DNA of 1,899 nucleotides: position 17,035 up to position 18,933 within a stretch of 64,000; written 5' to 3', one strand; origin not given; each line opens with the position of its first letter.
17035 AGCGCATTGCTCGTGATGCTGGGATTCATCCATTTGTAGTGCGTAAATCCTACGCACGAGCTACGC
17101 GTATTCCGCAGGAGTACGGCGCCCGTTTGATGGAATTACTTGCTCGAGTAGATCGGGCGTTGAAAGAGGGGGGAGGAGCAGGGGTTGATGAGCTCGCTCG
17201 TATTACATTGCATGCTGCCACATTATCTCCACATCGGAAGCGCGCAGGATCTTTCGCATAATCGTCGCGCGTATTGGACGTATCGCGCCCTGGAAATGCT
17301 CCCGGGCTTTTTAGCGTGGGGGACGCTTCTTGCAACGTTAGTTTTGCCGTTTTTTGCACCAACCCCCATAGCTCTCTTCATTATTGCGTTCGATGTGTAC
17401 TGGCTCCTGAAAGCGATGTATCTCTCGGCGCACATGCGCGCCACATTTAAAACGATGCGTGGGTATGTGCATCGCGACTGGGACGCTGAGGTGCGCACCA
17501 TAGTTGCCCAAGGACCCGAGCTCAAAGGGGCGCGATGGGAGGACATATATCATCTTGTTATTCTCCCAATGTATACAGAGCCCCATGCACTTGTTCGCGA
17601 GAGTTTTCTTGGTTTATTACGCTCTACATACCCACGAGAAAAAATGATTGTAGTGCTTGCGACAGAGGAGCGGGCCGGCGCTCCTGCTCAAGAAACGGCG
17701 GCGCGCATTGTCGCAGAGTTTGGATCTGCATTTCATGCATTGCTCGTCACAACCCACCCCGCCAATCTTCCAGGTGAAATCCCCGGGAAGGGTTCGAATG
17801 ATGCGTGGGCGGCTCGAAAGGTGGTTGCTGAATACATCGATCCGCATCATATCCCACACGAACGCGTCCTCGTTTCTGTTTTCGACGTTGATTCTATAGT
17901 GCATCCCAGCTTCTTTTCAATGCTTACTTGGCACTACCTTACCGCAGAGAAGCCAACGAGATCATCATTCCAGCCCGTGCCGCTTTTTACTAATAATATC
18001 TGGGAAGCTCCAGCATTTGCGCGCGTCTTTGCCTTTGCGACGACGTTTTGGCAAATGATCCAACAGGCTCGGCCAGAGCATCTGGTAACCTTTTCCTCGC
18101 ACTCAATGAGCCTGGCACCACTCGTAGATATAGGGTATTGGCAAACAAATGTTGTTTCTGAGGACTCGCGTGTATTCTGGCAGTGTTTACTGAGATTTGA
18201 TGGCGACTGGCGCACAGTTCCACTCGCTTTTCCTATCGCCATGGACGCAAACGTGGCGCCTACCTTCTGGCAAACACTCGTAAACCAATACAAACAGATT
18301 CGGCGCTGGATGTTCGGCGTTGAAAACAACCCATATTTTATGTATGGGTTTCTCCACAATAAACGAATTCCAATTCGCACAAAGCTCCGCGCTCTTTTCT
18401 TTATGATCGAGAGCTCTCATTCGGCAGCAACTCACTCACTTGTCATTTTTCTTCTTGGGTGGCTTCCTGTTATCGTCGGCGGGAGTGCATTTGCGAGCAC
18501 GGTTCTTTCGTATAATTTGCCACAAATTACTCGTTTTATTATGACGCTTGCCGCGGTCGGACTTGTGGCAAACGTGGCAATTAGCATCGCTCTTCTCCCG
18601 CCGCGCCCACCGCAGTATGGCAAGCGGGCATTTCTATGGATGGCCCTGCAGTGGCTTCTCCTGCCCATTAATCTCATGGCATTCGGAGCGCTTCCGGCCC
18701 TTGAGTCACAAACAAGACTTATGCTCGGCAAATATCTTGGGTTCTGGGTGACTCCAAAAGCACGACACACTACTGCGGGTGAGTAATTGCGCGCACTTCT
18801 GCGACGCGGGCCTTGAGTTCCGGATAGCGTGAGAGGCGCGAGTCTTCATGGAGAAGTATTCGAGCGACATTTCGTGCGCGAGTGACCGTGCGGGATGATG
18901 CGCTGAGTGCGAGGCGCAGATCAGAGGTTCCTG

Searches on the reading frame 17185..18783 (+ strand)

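Call 28: search_protein_families(library=pfam, proteins=[window:17185-18783:+], max_evalue=0.01)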
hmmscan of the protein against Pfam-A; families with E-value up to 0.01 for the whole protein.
window:17185-18783:+ (533 aa): 0 families

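Call 89: search_protein_families(library=ncbifam, proteins=[window:17185-18783:+], max_evalue=0.01)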
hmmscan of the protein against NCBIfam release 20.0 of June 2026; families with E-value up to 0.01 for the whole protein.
window:17185-18783:+ (533 aa): 1 family
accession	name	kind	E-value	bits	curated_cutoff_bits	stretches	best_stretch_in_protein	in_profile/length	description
TIGR03937.1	PgaC_IcaA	equivalog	0.00097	18.2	422.3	1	313-458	212-344/407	poly-beta-1,6-N-acetyl-D-glucosamine synthase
